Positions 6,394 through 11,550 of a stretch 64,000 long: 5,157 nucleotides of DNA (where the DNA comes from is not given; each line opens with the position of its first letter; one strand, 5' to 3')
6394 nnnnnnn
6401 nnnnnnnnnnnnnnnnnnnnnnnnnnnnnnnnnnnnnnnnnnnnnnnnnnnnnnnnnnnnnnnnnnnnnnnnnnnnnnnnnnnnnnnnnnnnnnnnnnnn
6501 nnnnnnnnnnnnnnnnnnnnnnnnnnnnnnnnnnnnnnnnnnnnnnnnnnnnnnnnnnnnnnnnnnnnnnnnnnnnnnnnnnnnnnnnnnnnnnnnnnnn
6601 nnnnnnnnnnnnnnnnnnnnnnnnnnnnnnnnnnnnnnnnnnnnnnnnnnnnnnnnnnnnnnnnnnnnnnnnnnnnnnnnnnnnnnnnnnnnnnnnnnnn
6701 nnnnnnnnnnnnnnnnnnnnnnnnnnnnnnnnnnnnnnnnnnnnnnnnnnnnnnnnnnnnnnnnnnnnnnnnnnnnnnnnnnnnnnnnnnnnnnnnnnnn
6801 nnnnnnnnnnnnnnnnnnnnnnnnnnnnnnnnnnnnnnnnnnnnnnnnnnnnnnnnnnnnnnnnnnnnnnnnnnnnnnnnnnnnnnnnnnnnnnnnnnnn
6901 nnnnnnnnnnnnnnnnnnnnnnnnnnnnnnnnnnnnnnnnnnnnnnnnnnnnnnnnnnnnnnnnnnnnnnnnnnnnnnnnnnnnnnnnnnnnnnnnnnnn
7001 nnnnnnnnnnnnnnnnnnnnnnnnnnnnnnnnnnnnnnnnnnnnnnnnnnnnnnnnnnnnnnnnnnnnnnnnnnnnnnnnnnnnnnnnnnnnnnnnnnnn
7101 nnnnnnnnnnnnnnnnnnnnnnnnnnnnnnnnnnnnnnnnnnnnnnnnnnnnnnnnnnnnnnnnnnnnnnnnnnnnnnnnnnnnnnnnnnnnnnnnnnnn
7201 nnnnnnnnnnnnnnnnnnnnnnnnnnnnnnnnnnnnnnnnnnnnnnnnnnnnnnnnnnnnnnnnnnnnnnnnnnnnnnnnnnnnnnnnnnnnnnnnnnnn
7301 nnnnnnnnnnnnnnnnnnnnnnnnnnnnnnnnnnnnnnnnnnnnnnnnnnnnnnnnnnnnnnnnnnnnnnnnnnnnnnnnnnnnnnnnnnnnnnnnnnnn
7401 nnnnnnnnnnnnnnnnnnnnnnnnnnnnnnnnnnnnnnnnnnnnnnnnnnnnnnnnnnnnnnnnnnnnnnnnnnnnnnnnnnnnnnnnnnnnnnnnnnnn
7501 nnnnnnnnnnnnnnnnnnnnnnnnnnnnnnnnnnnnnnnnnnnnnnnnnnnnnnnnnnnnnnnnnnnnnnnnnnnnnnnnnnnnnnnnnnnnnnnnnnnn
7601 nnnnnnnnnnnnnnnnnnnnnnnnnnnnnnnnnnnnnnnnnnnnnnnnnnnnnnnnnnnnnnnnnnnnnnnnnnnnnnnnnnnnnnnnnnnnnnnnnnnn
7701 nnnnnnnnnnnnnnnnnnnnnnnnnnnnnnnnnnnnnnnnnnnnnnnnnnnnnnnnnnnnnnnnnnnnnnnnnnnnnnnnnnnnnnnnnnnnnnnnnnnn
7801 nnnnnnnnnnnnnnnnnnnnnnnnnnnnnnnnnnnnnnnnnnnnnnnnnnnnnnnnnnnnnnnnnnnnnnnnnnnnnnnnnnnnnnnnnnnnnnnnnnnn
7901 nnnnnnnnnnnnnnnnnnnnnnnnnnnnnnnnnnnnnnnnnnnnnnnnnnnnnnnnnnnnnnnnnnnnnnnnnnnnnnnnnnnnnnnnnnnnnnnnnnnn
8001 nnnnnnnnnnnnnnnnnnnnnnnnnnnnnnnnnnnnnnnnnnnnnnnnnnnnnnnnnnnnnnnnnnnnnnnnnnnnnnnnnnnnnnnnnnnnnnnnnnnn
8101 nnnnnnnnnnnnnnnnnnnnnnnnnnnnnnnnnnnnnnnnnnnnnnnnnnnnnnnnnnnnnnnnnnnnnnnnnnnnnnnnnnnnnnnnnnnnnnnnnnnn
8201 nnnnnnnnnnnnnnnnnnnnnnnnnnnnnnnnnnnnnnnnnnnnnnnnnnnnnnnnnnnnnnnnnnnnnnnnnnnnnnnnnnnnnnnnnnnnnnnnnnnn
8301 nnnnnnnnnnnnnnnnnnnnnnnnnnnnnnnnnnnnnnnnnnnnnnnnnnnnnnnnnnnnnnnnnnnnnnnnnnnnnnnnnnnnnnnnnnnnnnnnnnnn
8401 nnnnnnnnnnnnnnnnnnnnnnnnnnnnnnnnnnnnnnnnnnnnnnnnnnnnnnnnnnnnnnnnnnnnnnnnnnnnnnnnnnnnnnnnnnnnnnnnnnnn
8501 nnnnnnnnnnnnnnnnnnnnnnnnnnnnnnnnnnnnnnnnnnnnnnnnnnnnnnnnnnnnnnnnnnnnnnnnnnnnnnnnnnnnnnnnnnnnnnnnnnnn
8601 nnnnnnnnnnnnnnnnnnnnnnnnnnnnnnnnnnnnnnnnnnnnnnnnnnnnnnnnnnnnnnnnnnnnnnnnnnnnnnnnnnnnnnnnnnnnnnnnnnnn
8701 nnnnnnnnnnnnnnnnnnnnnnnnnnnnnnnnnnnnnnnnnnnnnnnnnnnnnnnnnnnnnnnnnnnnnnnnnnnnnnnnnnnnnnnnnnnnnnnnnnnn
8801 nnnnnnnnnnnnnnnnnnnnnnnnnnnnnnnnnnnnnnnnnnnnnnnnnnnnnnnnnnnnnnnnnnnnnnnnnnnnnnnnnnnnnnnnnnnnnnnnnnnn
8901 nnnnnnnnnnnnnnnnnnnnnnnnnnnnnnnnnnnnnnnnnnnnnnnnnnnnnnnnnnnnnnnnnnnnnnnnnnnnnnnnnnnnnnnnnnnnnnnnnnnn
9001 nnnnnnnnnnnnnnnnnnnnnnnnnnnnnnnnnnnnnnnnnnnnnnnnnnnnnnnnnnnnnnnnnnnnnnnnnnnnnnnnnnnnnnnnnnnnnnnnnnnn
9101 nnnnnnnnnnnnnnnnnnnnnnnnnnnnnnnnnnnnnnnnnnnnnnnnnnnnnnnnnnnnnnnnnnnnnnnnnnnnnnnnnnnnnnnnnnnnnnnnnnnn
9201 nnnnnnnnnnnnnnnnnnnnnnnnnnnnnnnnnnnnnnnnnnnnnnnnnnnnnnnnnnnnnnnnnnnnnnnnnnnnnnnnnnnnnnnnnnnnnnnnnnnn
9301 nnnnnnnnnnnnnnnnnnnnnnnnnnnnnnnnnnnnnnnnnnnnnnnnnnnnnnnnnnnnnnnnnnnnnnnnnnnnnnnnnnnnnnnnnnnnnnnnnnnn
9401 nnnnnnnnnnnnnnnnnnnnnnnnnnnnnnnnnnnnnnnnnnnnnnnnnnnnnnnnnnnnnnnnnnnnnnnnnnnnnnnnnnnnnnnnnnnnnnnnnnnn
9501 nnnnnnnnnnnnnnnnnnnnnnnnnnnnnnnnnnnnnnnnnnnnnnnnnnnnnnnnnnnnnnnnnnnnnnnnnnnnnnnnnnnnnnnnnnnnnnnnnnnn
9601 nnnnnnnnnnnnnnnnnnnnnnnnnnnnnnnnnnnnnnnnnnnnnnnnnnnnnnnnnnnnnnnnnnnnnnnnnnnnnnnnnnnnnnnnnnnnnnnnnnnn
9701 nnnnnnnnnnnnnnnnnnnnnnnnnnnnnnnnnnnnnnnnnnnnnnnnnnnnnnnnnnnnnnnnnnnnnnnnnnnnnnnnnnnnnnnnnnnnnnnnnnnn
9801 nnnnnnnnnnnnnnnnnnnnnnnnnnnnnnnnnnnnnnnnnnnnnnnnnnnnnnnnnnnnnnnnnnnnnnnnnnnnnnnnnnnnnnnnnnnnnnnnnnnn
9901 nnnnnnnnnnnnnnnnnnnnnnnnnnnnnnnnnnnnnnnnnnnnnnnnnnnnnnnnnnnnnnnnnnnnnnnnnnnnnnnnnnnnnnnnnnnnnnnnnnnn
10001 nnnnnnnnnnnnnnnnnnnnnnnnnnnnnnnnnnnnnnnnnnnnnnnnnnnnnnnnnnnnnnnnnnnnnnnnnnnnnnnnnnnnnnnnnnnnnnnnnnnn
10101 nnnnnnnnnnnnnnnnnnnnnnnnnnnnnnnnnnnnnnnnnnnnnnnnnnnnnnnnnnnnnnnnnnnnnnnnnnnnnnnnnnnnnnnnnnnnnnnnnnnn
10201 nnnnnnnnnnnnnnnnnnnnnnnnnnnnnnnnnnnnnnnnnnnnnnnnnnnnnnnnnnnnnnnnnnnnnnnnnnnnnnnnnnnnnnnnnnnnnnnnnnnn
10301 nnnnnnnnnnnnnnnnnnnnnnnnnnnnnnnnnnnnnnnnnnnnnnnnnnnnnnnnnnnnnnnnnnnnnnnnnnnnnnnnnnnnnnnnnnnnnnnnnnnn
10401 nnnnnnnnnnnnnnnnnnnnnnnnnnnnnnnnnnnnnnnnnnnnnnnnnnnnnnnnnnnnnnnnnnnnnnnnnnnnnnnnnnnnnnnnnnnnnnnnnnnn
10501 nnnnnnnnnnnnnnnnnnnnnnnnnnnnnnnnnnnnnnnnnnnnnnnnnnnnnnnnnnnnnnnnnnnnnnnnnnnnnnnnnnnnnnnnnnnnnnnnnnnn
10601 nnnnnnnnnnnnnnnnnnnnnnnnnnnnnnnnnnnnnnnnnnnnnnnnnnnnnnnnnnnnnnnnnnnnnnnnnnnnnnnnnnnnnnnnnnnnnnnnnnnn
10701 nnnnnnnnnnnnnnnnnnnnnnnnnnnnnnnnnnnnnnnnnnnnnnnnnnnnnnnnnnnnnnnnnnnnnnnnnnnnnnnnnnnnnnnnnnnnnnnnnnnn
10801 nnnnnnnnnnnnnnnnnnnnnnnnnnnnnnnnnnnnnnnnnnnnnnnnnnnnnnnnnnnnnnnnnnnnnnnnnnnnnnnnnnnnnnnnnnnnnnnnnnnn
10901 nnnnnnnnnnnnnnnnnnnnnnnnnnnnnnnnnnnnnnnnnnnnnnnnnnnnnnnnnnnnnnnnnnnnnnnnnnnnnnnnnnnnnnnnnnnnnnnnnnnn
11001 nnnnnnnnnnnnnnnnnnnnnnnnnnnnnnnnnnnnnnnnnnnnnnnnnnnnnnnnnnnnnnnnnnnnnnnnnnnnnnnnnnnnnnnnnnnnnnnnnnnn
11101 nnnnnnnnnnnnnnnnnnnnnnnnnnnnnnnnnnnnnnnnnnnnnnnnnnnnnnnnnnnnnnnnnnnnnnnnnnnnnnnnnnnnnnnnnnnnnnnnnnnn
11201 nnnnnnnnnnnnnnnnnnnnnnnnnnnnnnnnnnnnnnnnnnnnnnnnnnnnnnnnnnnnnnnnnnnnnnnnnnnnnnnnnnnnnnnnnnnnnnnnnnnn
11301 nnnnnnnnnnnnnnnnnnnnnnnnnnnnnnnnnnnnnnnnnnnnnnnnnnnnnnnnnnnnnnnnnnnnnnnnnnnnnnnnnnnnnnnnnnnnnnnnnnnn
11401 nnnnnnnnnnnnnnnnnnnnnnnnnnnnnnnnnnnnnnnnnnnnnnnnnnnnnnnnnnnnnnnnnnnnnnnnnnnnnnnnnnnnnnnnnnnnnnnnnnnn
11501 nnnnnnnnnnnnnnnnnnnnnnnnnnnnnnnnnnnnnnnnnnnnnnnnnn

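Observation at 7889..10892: Bufferin-type periplasmic RiPP operon (DUF2282 precursor / DUF692-MNIO / DUF2063 / DoxX) with two tandem precursor genes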

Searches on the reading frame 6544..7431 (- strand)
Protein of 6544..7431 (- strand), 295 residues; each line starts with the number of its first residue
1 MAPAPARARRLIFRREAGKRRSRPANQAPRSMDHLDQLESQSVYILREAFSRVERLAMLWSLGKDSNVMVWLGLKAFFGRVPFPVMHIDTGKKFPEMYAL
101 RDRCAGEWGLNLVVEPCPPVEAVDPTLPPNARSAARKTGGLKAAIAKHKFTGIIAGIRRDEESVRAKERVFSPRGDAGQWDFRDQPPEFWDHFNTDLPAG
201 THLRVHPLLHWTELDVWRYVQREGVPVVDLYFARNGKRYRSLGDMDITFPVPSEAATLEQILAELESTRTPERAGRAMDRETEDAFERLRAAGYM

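Call 62: search_protein_families(library=pfam, proteins=[window:6544-7431:-], max_evalue=0.001)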
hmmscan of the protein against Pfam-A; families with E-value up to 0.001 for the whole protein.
window:6544-7431:- (295 aa): 1 family
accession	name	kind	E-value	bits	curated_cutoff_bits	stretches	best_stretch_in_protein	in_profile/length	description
PF01507.26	PAPS_reduct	-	7.4e-38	130.7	22.5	1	56-248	2-173/175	Phosphoadenosine phosphosulfate reductase domain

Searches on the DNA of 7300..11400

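Call 74: search_rna_families(source=window, start=7300, end=11400, threshold=evalue, max_evalue=1)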
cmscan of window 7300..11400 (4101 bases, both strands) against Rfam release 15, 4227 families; matches with E-value up to 1: 2.
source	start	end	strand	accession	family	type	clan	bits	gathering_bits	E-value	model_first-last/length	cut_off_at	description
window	9927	9996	+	RF01038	mir-1307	Gene; miRNA;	-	23.7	69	0.37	1-90/90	no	mir-1307 microRNA precursor family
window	7754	7869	+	RF01986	ZEB2_AS1_3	Gene; lncRNA;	-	22.9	55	0.1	1-100/100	no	ZEB2 antisense RNA 1 conserved region 3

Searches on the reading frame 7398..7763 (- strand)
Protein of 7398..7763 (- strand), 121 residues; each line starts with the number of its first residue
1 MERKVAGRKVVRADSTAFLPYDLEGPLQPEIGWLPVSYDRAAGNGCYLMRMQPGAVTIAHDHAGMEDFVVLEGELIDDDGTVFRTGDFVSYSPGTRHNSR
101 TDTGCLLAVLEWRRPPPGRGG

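Call 62: search_protein_families(library=pfam, proteins=[window:7398-7763:-], max_evalue=0.001)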
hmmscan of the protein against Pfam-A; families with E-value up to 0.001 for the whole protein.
window:7398-7763:- (121 aa): 2 families
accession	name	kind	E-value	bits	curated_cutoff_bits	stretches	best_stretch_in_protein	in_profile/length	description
PF12973.13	Cupin_7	-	1.1e-14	54.5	27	1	26-111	15-101/105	ChrR Cupin-like domain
PF07883.17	Cupin_2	-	3.4e-08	33.5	27.2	1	48-102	2-59/70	Cupin domain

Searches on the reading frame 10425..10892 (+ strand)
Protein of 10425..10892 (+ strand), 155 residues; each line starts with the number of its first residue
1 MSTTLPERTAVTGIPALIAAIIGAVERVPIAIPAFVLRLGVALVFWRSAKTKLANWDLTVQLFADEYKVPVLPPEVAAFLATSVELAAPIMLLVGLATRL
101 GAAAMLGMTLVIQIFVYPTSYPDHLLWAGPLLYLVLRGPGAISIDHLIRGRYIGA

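Call 5: search_protein_families(library=pfam, proteins=[window:10425-10892:+], max_evalue=0.01)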
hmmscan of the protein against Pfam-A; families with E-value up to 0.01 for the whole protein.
window:10425-10892:+ (155 aa): 2 families
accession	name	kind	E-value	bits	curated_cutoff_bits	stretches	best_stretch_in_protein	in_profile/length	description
PF07681.17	DoxX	-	8.4e-17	62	23.6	1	35-117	3-84/85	DoxX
PF07291.16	MauE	-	1.7e-05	25.6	27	1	32-115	3-86/128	Methylamine utilisation protein MauE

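Call 6: search_protein_families(library=ncbifam, proteins=[window:10425-10892:+], max_evalue=0.01)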
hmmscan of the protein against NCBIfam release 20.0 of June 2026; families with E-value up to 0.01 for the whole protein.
window:10425-10892:+ (155 aa): 1 family
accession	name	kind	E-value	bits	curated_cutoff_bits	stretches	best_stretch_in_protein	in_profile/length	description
NF050144.1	matur_HvfX_fam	equivalog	2.2e-14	53.9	80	1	32-116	2-87/165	HvfX family Cu-binding RiPP maturation protein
